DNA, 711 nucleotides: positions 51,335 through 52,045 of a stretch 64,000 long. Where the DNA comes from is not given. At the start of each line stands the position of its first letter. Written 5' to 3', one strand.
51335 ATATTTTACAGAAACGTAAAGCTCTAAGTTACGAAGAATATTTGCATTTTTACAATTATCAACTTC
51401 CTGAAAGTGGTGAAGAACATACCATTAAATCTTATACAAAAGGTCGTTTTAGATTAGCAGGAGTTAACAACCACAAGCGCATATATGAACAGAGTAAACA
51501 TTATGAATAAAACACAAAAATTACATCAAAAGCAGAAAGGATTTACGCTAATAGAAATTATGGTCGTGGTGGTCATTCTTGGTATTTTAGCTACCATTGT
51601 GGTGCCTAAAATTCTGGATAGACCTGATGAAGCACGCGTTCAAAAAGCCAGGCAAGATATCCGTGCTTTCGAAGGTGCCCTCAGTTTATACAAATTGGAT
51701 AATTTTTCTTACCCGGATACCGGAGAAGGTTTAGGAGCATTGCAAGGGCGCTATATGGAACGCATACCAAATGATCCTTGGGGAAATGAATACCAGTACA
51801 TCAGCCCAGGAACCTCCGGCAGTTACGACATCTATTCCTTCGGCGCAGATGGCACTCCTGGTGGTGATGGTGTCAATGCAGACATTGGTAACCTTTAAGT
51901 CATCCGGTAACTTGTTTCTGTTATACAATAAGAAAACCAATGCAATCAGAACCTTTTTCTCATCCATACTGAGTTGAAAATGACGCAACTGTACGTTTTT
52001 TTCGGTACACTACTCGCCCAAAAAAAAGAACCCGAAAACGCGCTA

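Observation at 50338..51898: A lone HMG-CoA synthase whose stop codon overlaps the start of an orphan gspG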

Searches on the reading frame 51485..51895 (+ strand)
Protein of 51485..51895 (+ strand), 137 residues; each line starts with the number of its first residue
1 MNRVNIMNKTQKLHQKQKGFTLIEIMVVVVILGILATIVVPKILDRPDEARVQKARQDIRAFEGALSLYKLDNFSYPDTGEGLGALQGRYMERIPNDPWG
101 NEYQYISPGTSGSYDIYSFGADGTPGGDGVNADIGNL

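Call 3: search_protein_families(library=pfam, proteins=[window:51485-51895:+])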
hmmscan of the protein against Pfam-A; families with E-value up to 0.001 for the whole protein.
window:51485-51895:+ (137 aa): 2 families
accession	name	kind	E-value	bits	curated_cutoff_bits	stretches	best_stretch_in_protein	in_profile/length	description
PF08334.16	T2SSG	-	1.1e-31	109.5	21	1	42-136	1-107/108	Type II secretion system (T2SS), protein G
PF07963.17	N_methyl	-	9.9e-11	41.2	21.2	1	16-39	3-26/27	Prokaryotic N-terminal methylation motif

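Call 4: search_protein_families(library=ncbifam, proteins=[window:51485-51895:+])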
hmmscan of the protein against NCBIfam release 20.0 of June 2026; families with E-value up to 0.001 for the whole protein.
window:51485-51895:+ (137 aa): 8 families
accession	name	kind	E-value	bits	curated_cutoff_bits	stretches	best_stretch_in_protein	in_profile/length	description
TIGR01710.1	typeII_sec_gspG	equivalog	1.7e-44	151.1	88.85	1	18-136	1-132/134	type II secretion system major pseudopilin GspG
TIGR01708.2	typeII_sec_gspH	equivalog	1e-09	38.6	80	1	17-60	1-44/169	type II secretion system minor pseudopilin GspH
TIGR02532.1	IV_pilin_GFxxxE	domain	2.2e-09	36.7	16.3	1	17-40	1-24/24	prepilin-type N-terminal cleavage/methylation domain-containing protein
NF040999.1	pilin_ComGC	equivalog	3.7e-09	36.7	75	1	17-78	1-62/84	competence type IV pilus major pilin ComGC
NF041775.1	typeIV_PilA_Myxo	equivalog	6.2e-09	36.1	400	1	12-69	5-62/214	type IV pilin protein PilA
NF007862.0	PRK10574.1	equivalog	1.3e-08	35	138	1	15-79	2-66/145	prepilin peptidase-dependent pilin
NF041013.1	T4P_ComGE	equivalog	1.8e-05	24.7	49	1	15-43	1-29/83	competence type IV pilus minor pilin ComGE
NF007800.0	PRK10506.1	equivalog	1.9e-05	24.6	158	1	12-62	3-53/163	prepilin peptidase-dependent protein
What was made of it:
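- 51503..51898 (+): gspG, type II secretion major pseudopilin (131 aa). It has a 13-aa leader, a G|FTLIE cleavage/methylation motif and a C-terminal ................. loop. It scores 151 bits on TIGR01710 against a cutoff of 88.85 (call 4) and has Pfam T2SSG plus N_methyl (call 3).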

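Call 19: find_homologous_proteins(query=window:51503-51895:+)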
Query window:51503-51895:+ (131 aa): 8000 proteins with E <= 0.001 among 8000 candidates; the best 120 are listed.
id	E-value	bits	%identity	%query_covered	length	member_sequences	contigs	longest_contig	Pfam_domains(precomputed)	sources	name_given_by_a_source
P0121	5.9e-82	290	100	100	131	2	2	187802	PF07963.18,PF08334.17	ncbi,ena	-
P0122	2.9e-66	239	79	100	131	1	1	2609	PF07963.18,PF08334.17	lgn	-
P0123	2.7e-63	230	77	99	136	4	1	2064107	PF07963.18,PF08334.17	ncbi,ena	-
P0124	4.0e-63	229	76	99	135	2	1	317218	PF07963.18,PF08334.17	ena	-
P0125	1.1e-59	218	74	98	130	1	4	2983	PF07963.18,PF08334.17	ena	-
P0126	3.3e-59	216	73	98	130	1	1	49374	PF07963.18,PF22434.2,PF08334.17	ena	-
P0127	1.3e-58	215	78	94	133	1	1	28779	PF07963.18,PF22434.2,PF08334.17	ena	-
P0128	5.3e-58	213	72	97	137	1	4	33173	PF07963.18,PF22434.2,PF08334.17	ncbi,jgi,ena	jgi:general secretion pathway protein G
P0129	2.2e-57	211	76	92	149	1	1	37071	PF07963.18,PF22434.2,PF08334.17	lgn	-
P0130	7.8e-54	199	72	92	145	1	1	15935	PF07963.18,PF08334.17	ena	-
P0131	9.7e-51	189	66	95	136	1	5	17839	PF07963.18,PF08334.17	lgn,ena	-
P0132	5.0e-50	187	64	98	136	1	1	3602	PF07963.18,PF08334.17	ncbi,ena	-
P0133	7.7e-50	186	64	99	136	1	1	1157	PF07963.18,PF08334.17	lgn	-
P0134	8.2e-50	186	66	94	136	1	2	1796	PF07963.18,PF08334.17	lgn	-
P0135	1.2e-49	186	64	98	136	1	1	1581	PF07963.18,PF08334.17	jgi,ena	-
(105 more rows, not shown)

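Call 26: find_encoding_contigs(protein=P0121, flank=10000, max_places=4)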
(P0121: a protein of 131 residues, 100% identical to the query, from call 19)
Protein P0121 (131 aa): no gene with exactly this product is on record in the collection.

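Call 27: find_encoding_contigs(protein=P0126, flank=10000, max_places=3)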
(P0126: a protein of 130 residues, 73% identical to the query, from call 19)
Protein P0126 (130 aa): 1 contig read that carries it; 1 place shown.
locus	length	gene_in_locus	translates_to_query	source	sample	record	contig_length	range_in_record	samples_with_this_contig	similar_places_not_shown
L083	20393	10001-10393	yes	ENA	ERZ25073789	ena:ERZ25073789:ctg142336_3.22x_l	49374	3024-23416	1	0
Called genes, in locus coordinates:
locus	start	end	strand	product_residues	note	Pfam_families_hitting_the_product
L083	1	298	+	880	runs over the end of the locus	PF00330:Aconitase, PF00694:Aconitase_C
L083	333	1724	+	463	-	PF05221:AdoHcyase, PF00670:AdoHcyase_NAD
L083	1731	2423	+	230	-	PF01346:FKBP_N, PF00254:FKBP_C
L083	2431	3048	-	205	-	PF01725:Ham1p_like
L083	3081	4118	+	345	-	PF01678:DAP_epimerase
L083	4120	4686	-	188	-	PF03734:YkuD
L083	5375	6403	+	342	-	-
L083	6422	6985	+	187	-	-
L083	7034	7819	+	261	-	-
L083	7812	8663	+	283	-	-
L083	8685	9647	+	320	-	PF02321:OEP (weak)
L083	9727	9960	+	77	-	-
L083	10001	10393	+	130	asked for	PF07963:N_methyl (weak), PF08334:T2SSG, PF22434:PilW_C (weak)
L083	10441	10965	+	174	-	-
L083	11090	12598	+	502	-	PF01645:Glu_synthase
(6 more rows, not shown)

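Call 28: find_encoding_contigs(protein=P0128, flank=10000, max_places=3)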
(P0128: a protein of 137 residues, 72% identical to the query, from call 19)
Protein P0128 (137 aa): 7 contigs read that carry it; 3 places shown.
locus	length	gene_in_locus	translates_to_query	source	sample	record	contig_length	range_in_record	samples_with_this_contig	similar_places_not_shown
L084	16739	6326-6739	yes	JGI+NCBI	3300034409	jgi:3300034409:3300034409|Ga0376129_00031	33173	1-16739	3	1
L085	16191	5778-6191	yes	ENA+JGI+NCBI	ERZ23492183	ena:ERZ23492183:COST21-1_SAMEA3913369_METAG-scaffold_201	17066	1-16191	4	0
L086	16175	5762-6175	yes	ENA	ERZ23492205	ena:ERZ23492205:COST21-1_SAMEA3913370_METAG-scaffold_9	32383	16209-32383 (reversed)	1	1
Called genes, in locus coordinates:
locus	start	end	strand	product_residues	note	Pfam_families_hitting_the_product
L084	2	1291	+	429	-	?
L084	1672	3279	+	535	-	-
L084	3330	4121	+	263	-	-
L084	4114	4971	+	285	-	-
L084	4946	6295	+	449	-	PF02321:OEP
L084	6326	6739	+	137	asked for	PF07963:N_methyl, PF08334:T2SSG, PF22434:PilW_C (weak)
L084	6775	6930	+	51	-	-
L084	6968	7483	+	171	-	PF07963:N_methyl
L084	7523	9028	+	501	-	PF01645:Glu_synthase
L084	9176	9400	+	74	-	PF01632:Ribosomal_L35p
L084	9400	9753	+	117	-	PF00453:Ribosomal_L20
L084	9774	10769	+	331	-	PF02912:Phe_tRNA-synt_N, PF01409:tRNA-synt_2d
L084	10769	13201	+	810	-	PF01588:tRNA_bind, PF03483:B3_4, PF03484:B5, PF17759:tRNA_synthFbeta, PF03147:FDX-ACB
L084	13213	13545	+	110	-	PF00216:Bac_DNA_binding, PF18291:HU-HIG (weak)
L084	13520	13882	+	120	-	PF00376:MerR (weak), PF13411:MerR_1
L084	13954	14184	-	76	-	-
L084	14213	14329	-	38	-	-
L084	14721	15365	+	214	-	PF08279:HTH_11, PF13280:WYL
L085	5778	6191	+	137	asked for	PF07963:N_methyl, PF08334:T2SSG, PF22434:PilW_C (weak)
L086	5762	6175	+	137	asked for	PF07963:N_methyl, PF08334:T2SSG, PF22434:PilW_C (weak)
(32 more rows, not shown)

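Call 32: find_encoding_contigs(protein=P0127, flank=10000, max_places=2)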
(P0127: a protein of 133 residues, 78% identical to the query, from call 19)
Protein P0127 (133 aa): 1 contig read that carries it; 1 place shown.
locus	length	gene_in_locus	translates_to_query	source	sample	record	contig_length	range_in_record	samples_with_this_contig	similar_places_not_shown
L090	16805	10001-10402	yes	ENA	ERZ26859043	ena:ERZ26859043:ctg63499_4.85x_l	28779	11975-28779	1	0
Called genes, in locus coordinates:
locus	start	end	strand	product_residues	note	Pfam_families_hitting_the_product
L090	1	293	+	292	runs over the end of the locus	PF01259:SAICAR_synt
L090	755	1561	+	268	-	PF03372:Exo_endo_phos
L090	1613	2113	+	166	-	PF00578:AhpC-TSA, PF08534:Redoxin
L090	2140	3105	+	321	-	PF00890:FAD_binding_2 (faint), PF03486:HI0933_like (faint), PF07992:Pyr_redox_2, PF13738:Pyr_redox_3, PF00070:Pyr_redox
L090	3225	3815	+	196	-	-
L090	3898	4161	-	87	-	-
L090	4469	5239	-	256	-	PF02390:Methyltransf_4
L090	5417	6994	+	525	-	-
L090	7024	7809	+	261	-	-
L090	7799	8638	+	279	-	-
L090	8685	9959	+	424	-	PF02321:OEP (weak)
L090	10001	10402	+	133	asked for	PF07963:N_methyl, PF08334:T2SSG, PF22434:PilW_C (weak)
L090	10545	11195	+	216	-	PF07963:N_methyl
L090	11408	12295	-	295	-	PF01040:UbiA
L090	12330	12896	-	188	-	PF26971:TM-like_Thioredoxin-like_C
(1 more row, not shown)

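Call 48: search_solved_structures(query=window:51503-51895:+, show_alignments=2, max_evalue=1e-10)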
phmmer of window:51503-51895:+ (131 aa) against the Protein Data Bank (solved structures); distinct sequences matched with E-value up to 1e-10: 8.
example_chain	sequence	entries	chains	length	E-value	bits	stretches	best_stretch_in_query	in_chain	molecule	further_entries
5wda_A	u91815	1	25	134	2.4e-31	111.7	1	14-130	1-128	General secretion pathway protein G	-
2kep_A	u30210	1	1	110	7.3e-28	100.4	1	39-130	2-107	General secretion pathway protein G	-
3gn9_A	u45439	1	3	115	3.3e-26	95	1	41-130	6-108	Type II secretory pathway, pseudopilin EpsG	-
3fu1_A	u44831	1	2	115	7.2e-26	93.9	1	41-130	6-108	General secretion pathway protein G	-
4lw9_A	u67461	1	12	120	9.7e-26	93.5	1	42-130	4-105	Type II secretion system protein G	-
29jd_A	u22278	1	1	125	6.6e-21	77.9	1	42-130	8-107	Type II secretion system core protein G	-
1t92_A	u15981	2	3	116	5.8e-20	74.8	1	81-130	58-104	General secretion pathway protein G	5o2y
3g20_A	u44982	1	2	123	1.5e-19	73.5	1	27-130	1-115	Type II secretion protein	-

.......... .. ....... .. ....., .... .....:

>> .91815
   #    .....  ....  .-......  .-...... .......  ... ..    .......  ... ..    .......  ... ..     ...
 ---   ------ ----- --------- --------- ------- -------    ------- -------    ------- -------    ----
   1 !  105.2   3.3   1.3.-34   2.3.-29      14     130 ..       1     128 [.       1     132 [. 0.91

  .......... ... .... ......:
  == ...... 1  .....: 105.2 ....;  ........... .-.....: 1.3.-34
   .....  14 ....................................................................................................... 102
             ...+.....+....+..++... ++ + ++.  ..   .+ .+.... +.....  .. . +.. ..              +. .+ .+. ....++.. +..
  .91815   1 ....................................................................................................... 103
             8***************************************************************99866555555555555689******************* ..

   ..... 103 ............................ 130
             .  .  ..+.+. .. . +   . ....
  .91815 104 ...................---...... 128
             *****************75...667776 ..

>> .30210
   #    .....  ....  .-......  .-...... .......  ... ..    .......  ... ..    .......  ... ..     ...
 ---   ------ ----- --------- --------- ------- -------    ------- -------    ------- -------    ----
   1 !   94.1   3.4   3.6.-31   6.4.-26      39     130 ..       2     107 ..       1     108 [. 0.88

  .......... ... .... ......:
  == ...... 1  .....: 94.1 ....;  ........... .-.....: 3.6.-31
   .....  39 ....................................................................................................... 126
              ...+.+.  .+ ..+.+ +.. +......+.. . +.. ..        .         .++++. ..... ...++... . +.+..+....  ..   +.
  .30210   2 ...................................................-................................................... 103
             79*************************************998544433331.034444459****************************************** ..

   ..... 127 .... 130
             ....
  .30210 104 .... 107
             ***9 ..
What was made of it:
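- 51503..51898 (+): It aligns to PulG 5WDA and XcpT 2KEP (call 48).
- On T2SS major pseudopilin GspG (TIGR01710): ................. aligns with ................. of XcpT 2KEP (call 48).
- It keeps the GspG-specific C-terminal loop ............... seen in PulG and XcpT (calls 4, 48).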

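Call 58: search_protein_families(library=pfam, proteins=[L084:1672-3276:+, L084:3330-4118:+, L084:4114-4968:+, L084:4946-6292:+, L084:6968-7480:+, L084:7523-9025:+], max_evalue=0.5)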
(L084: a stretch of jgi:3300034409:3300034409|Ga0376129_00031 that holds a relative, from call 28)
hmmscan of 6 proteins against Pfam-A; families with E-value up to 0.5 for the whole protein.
L084:1672-3276:+ (535 aa): 2 families
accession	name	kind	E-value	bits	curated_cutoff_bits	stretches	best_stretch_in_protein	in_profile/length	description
PF01618.21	MotA_ExbB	-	0.027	14.7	22.9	1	134-184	26-76/127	MotA/TolQ/ExbB proton channel family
PF18068.6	Npun_R1517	-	0.16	12.5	27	0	485-525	21-59/74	Npun R1517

L084:3330-4118:+ (263 aa): 3 families
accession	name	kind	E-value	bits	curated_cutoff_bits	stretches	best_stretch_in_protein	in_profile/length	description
PF00584.25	SecE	-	0.024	15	22.7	1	6-36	11-41/55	SecE/Sec61-gamma subunits of protein translocation complex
PF21525.2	Nlp36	-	0.18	12.2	27.3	1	15-36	7-28/49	Neuropeptide-like peptide 36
PF18496.6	ColG_sub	-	0.21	12.3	27.8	1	53-132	13-91/117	Collagenase G catalytic helper subdomain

L084:4114-4968:+ (285 aa): 1 family
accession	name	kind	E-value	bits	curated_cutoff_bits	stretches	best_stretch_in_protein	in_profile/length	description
PF18926.5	DUF5676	-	0.17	13.2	27.6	1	18-48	52-81/82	2TM family of unknown function (DUF5676)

L084:4946-6292:+ (449 aa): 1 family
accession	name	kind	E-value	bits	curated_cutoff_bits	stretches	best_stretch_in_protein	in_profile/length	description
PF02321.23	OEP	-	1.5e-31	110.1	22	2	58-237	8-187/187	Outer membrane efflux protein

L084:6968-7480:+ (171 aa): 1 family
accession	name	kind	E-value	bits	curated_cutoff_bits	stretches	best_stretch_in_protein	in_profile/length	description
PF07963.17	N_methyl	-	8e-08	32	21.2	1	8-29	5-26/27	Prokaryotic N-terminal methylation motif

L084:7523-9025:+ (501 aa): 3 families
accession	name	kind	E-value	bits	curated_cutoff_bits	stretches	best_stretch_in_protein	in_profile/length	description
PF01645.23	Glu_synthase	-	3.7e-88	296.6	20.4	1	133-465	53-368/369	Conserved region in glutamate synthase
PF01070.24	FMN_dh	-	0.01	15.3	24.9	1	365-410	266-311/350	FMN-dependent dehydrogenase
PF17907.7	AWS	-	0.04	14.4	23.3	1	415-434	19-38/39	AWS domain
